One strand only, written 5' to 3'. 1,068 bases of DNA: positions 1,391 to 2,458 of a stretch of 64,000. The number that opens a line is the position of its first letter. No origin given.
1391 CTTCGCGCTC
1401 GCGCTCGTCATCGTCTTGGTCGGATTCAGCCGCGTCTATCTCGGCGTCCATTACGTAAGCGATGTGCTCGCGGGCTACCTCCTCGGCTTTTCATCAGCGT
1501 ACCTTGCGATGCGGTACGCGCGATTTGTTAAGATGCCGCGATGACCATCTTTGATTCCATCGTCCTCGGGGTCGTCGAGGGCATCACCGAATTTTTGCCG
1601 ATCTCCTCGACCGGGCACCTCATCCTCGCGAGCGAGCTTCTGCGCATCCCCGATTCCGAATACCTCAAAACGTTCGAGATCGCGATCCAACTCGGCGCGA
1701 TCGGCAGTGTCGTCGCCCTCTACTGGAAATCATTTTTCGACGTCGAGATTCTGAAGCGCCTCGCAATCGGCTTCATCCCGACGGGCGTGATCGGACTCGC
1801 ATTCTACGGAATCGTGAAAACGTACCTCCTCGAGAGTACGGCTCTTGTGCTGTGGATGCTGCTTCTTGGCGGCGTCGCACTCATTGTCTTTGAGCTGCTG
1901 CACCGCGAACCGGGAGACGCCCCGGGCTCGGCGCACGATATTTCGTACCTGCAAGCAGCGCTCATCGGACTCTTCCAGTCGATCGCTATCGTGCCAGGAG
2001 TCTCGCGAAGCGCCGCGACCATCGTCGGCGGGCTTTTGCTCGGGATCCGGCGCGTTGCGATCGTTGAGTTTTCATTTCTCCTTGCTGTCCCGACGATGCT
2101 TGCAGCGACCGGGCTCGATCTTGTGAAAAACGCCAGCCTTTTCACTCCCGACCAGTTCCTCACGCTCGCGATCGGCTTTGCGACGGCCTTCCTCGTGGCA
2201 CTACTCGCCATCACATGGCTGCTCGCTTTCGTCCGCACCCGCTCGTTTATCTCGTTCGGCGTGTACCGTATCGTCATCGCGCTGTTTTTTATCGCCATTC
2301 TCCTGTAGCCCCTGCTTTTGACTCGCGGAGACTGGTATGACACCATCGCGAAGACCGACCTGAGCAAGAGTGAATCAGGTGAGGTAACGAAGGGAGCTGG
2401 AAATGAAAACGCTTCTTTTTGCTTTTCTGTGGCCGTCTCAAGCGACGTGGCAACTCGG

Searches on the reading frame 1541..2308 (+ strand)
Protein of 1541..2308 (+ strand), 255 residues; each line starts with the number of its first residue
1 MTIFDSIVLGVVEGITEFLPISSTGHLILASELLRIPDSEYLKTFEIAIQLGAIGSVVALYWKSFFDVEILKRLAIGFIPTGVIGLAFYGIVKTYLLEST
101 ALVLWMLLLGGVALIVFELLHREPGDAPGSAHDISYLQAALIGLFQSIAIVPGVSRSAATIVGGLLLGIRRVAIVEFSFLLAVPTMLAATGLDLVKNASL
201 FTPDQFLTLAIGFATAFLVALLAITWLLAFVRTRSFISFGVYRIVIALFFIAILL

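Call 91: search_protein_families(library=pfam, proteins=[window:1541-2308:+], max_evalue=0.00001)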
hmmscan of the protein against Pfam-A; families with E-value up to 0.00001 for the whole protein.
window:1541-2308:+ (255 aa): 1 family
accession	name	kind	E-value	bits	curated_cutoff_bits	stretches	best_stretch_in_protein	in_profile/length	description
PF02673.24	BacA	-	1.3e-70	238.4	33.4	1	7-248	2-256/257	Bacitracin resistance protein BacA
